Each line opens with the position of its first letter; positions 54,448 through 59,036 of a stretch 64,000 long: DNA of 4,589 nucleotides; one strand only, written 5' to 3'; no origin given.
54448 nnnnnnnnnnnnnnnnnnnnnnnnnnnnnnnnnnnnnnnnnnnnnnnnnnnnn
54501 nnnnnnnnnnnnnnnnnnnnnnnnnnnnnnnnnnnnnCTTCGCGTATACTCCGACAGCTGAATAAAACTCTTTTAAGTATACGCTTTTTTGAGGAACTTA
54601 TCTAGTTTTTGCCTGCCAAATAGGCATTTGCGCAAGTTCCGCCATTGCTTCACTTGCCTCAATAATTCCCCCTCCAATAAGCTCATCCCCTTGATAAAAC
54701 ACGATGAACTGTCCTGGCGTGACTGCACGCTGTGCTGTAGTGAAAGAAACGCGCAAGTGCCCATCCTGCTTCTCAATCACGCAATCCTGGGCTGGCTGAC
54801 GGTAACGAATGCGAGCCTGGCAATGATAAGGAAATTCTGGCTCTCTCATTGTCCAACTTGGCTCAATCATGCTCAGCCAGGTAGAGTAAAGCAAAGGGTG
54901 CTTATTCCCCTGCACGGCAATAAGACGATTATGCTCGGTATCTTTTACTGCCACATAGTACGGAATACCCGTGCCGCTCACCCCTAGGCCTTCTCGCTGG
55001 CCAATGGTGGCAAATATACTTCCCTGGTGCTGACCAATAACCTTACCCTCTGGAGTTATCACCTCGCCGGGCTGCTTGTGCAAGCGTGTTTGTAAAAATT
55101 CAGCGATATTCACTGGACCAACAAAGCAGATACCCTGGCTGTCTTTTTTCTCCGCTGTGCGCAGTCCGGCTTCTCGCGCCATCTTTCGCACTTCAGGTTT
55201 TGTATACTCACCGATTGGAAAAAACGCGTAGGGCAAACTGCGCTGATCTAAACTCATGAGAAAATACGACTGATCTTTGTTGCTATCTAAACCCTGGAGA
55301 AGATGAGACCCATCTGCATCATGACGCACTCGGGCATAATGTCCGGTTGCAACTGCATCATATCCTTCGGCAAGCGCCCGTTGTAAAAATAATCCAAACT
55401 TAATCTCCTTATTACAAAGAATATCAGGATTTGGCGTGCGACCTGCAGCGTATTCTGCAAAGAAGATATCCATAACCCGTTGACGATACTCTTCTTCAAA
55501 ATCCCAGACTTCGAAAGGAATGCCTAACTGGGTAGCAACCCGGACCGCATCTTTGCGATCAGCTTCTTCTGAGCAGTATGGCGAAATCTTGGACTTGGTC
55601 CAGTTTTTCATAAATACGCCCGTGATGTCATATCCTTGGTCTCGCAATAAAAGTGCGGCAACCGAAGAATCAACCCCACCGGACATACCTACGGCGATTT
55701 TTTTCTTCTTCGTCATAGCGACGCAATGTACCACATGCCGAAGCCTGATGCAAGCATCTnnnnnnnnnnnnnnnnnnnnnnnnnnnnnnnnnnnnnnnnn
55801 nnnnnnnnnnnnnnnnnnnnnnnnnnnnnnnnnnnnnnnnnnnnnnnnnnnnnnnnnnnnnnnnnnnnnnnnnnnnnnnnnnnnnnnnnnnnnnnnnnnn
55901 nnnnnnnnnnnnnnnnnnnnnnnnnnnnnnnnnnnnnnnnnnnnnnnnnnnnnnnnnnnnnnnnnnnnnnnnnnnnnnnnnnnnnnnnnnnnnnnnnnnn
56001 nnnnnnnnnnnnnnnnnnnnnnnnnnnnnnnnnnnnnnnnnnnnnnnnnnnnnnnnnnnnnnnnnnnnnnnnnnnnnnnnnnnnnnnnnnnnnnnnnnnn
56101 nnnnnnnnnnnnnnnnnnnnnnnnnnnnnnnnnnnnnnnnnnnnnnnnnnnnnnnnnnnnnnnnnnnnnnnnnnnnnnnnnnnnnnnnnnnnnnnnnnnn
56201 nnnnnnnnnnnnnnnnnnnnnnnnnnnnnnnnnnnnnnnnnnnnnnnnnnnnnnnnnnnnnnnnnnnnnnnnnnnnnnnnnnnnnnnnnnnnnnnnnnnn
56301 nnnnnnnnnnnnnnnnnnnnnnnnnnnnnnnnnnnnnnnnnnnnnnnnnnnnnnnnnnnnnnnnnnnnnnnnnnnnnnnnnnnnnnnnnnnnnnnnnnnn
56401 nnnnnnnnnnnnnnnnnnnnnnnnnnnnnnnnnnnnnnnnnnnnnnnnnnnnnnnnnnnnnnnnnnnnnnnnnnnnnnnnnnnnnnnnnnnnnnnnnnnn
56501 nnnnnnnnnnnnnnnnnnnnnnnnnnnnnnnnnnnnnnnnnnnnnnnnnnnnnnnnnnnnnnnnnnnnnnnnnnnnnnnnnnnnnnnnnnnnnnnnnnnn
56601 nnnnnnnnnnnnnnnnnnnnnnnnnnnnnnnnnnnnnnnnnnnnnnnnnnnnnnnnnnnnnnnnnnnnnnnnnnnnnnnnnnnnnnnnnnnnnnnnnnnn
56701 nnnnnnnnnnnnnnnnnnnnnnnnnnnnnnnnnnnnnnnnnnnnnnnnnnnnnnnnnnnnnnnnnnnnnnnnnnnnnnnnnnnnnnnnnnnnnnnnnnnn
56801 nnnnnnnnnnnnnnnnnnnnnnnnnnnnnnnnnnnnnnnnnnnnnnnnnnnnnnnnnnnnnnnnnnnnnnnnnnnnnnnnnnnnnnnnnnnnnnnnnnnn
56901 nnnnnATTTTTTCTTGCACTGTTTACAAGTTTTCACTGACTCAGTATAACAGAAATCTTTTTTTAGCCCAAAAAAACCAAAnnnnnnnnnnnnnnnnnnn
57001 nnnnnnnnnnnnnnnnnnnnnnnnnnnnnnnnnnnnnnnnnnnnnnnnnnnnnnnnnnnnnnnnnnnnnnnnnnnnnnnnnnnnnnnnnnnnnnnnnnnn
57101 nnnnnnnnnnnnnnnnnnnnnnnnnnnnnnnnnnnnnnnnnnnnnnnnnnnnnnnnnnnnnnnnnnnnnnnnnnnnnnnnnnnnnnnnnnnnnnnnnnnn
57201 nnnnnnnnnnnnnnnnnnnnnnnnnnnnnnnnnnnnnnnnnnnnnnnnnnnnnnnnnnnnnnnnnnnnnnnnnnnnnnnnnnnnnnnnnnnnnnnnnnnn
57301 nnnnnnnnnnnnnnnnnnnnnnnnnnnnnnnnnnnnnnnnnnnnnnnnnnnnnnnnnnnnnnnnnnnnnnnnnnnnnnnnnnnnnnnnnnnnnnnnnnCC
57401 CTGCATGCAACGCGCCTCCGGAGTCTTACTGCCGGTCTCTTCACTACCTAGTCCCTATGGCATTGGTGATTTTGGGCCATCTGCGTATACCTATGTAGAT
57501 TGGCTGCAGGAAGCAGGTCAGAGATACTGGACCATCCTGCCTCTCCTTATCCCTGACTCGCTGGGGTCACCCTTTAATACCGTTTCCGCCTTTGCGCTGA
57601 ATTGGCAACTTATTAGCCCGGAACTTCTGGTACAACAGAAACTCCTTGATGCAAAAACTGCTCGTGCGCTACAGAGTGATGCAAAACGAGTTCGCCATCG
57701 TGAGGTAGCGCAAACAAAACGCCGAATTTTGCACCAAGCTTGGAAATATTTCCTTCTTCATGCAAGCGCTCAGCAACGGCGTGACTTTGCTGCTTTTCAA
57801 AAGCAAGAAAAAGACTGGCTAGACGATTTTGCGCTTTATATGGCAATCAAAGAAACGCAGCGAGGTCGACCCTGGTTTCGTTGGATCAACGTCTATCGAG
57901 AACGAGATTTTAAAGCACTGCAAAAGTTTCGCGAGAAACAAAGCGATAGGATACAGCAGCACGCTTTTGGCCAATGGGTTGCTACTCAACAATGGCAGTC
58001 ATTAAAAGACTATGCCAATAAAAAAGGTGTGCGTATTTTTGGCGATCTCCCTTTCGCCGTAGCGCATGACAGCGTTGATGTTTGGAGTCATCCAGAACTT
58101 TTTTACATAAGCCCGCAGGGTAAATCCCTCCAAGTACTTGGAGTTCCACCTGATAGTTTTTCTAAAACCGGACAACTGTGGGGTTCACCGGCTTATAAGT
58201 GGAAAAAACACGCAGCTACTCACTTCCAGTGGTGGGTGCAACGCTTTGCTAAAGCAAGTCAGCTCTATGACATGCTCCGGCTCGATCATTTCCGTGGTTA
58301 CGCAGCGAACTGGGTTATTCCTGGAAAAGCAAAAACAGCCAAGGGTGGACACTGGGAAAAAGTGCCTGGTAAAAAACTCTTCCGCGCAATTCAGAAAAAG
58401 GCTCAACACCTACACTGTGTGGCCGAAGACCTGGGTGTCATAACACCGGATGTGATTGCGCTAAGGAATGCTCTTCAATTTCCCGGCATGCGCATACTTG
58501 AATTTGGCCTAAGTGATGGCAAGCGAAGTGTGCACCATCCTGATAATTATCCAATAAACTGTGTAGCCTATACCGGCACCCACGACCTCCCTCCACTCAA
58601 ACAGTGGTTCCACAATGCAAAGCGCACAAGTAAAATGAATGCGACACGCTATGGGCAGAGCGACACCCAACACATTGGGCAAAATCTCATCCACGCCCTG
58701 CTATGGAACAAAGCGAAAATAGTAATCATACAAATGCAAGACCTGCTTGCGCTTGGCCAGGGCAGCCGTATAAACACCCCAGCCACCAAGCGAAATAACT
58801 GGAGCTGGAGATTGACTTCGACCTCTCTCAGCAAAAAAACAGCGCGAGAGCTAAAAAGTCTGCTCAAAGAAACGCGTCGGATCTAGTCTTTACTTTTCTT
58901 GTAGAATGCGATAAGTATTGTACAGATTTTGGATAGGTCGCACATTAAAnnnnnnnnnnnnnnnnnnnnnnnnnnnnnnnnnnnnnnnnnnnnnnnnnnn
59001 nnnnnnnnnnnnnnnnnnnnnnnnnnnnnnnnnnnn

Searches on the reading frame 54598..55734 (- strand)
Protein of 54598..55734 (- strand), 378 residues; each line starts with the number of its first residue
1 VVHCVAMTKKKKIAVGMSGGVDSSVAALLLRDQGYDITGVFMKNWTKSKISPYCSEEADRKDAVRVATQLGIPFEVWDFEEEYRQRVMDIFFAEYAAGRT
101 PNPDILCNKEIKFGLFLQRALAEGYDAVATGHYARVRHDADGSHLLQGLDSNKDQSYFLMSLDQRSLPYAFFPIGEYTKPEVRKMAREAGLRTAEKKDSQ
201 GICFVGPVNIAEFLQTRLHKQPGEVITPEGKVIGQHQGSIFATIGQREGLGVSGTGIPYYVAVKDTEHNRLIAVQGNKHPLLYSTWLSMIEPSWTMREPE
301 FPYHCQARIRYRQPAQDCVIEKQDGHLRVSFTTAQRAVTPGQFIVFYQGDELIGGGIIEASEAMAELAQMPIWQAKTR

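Call 40: search_protein_families(library=pfam, proteins=[window:54598-55734:-], max_evalue=0.001)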
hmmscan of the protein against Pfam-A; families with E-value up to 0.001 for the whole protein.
window:54598-55734:- (378 aa): 5 families
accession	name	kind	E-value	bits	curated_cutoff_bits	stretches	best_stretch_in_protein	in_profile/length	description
PF03054.22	tRNA_Me_trans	-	1.7e-79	266.7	20.6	1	11-206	1-201/202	tRNA methyl transferase HUP domain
PF20258.4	tRNA_Me_trans_C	-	7e-22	78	20.6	1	287-358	4-77/77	Aminomethyltransferase beta-barrel domain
PF20259.3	tRNA_Me_trans_M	-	1.7e-17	63.1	27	1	212-272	2-63/66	tRNA methyl transferase PRC-barrel domain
PF02540.23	NAD_synthase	-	1.6e-06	27.9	21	1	5-84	13-86/242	NAD synthase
PF24167.1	DUF7411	-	0.00047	20.2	28.7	0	12-91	2-70/194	Family of unknown function (DUF7411)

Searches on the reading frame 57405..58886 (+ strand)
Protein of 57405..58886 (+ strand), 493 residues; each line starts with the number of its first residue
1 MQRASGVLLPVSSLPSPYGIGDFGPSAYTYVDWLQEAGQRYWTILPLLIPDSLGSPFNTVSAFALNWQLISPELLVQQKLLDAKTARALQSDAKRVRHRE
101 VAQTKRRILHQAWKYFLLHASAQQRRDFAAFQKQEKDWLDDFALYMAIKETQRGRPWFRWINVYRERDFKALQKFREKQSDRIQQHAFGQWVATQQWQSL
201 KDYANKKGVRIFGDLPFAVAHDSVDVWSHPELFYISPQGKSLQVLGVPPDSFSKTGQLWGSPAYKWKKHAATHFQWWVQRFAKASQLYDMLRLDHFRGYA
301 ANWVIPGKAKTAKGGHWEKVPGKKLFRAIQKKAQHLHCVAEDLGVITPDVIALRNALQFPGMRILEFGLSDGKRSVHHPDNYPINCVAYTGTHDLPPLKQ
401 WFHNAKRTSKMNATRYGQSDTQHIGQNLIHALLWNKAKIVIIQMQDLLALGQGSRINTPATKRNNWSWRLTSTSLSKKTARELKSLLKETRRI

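Call 41: search_protein_families(library=pfam, proteins=[window:57405-58886:+], max_evalue=0.001)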
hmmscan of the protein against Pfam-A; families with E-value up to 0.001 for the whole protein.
window:57405-58886:+ (493 aa): 1 family
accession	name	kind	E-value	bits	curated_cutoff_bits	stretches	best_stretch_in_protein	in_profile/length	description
PF02446.23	Glyco_hydro_77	-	2.2e-155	518.5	25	1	9-474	1-463/465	4-alpha-glucanotransferase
